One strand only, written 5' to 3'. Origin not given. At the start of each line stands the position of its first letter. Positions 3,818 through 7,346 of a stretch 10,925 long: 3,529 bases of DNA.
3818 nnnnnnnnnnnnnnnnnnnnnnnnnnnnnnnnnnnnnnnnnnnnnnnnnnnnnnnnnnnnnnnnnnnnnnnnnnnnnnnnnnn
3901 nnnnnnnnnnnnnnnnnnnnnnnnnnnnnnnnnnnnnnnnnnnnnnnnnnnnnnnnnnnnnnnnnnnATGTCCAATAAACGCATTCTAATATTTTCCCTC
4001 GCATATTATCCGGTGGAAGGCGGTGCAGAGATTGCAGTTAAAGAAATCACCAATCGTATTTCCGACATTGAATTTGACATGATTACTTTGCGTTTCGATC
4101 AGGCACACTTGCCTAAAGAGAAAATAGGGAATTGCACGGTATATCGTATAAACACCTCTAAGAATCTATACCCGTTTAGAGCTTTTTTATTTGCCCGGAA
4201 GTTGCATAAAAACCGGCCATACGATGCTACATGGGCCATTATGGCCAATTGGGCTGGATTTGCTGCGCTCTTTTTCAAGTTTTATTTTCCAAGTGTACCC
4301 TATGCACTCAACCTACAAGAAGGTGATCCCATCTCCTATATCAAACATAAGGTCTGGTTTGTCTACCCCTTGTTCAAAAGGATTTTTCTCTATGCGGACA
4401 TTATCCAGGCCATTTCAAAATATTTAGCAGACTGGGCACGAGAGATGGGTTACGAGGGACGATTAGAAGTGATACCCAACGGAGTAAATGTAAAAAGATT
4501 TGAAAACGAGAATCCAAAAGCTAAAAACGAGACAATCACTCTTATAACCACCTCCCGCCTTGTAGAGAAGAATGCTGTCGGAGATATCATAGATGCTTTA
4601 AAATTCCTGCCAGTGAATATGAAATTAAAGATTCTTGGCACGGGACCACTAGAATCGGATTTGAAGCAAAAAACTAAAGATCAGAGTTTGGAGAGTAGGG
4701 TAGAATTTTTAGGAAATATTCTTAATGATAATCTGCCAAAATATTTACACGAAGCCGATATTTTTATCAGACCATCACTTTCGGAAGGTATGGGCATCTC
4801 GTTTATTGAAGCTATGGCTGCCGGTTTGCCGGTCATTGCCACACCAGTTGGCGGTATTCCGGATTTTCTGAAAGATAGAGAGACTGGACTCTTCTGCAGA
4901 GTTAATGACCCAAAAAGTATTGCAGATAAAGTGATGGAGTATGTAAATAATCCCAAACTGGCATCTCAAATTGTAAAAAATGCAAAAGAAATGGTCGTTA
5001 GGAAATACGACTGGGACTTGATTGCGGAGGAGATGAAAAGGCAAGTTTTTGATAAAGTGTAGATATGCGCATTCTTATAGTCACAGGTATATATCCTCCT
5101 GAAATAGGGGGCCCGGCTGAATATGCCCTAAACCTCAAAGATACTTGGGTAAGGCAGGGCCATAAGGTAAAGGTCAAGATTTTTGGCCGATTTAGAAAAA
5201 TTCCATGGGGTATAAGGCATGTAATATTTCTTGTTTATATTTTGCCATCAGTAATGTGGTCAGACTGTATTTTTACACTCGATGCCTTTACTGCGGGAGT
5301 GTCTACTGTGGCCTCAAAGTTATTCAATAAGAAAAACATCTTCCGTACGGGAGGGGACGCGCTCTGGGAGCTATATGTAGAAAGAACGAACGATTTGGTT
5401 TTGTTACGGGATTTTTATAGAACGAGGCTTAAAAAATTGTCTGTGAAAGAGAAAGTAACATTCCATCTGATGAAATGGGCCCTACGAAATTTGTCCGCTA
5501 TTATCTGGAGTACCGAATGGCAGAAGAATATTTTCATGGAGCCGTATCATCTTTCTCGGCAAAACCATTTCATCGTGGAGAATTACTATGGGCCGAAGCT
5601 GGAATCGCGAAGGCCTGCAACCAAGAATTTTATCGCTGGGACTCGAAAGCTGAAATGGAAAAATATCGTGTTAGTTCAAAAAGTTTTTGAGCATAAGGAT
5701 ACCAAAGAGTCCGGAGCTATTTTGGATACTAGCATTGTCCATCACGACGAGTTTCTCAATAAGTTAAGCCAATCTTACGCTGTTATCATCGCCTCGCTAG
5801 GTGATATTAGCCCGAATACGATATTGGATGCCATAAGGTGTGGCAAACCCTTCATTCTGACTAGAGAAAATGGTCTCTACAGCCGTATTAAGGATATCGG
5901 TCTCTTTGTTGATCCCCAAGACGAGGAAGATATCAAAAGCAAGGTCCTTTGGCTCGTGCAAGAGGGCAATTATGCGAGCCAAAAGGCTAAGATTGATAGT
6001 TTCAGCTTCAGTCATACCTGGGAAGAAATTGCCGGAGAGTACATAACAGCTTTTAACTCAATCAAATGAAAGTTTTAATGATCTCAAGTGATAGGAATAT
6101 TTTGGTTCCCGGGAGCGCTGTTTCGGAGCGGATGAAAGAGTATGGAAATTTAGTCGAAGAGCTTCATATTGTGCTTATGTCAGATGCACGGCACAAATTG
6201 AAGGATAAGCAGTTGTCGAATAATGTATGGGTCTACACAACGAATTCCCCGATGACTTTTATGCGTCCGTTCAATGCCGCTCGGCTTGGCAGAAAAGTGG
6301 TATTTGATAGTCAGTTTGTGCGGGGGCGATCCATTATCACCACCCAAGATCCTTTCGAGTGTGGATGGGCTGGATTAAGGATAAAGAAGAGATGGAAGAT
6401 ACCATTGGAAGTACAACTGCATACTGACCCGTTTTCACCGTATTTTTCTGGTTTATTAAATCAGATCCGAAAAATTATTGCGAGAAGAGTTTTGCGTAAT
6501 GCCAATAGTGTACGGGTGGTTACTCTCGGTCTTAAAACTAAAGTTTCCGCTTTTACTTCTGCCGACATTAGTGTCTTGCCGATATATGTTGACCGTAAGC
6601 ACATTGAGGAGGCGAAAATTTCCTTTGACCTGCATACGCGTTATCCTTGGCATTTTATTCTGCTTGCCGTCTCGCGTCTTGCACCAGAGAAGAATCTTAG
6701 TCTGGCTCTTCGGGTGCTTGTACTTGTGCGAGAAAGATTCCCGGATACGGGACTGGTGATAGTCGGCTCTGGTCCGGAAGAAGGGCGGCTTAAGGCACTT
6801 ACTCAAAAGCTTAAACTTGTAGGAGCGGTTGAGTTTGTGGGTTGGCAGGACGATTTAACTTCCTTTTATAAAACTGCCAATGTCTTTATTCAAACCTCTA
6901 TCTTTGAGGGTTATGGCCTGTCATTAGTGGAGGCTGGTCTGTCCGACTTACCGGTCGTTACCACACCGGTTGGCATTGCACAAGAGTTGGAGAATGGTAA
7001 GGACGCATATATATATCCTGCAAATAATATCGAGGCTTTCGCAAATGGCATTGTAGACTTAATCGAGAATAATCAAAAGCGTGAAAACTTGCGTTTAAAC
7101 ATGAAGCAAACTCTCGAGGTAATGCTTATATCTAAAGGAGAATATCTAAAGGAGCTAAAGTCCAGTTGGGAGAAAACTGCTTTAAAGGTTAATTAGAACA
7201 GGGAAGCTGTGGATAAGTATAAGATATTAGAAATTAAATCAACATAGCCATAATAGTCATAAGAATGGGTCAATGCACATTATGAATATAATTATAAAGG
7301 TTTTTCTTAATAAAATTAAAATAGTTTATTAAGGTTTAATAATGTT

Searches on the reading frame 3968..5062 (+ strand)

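Call 10: search_protein_families(library=pfam, proteins=[window:3968-5062:+])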
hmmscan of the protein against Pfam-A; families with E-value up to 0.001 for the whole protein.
window:3968-5062:+ (364 aa): 6 families
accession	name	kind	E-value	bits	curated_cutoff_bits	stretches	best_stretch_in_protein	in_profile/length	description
PF00534.26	Glycos_transf_1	-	1.5e-36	126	26.4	1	180-342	6-172/172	Glycosyl transferases group 1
PF13692.12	Glyco_trans_1_4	-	1.5e-31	110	27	1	191-327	3-141/142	Glycosyl transferases group 1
PF13524.12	Glyco_trans_1_2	-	2.1e-12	47.6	25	1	217-356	14-142/144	Glycosyl transferase-like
PF13439.12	Glyco_transf_4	-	4.6e-09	37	28.5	1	18-177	2-170/170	Glycosyltransferase Family 4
PF20706.3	GT4-conflict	-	2.6e-07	30.4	26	1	254-353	273-382/385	Family 4 Glycosyltransferase in conflict systems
PF13579.12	Glyco_trans_4_4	-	1.7e-06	28.9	29.7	1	35-172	20-158/158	Glycosyl transferase 4-like domain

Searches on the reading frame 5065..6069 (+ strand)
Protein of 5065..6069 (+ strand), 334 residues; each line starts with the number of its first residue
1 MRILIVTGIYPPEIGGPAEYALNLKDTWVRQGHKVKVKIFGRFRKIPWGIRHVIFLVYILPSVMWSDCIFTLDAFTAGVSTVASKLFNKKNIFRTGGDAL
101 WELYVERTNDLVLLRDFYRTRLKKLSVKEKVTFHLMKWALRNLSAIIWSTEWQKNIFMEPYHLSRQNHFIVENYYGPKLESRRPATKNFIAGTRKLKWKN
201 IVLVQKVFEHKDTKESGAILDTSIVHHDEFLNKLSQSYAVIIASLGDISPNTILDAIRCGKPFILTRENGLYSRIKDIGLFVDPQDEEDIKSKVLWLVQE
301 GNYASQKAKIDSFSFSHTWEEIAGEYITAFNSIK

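Call 10: search_protein_families(library=pfam, proteins=[window:5065-6069:+])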
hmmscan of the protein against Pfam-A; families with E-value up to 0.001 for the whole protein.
window:5065-6069:+ (334 aa): 2 families
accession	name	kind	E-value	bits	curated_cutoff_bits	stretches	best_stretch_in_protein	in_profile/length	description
PF13692.12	Glyco_trans_1_4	-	9.3e-07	29.6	27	1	228-299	68-141/142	Glycosyl transferases group 1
PF00534.26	Glycos_transf_1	-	0.00061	19.8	26.4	0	234-304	90-162/172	Glycosyl transferases group 1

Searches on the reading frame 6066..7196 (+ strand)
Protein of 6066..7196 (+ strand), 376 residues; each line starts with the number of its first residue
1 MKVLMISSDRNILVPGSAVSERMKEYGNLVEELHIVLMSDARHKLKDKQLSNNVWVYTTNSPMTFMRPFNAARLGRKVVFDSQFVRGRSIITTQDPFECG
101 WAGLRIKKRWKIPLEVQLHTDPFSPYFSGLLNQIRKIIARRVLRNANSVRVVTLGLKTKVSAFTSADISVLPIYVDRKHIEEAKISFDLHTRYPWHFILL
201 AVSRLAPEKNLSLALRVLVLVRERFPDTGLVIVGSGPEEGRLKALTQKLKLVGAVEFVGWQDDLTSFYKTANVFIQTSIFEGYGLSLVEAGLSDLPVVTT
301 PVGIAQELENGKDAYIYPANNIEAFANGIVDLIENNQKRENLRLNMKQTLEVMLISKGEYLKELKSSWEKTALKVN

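Call 10: search_protein_families(library=pfam, proteins=[window:6066-7196:+])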
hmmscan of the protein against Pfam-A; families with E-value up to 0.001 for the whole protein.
window:6066-7196:+ (376 aa): 5 families
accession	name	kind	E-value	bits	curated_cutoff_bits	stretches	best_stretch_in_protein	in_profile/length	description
PF00534.26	Glycos_transf_1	-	6.9e-34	117.3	26.4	1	197-347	16-170/172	Glycosyl transferases group 1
PF13692.12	Glyco_trans_1_4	-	2e-29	103.1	27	1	198-335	3-142/142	Glycosyl transferases group 1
PF20706.3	GT4-conflict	-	2.1e-07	30.7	26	1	195-311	196-323/385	Family 4 Glycosyltransferase in conflict systems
PF13439.12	Glyco_transf_4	-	1.1e-05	26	28.5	1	55-176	39-167/170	Glycosyltransferase Family 4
PF13579.12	Glyco_trans_4_4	-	6.8e-05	23.7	29.7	1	89-161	73-143/158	Glycosyl transferase 4-like domain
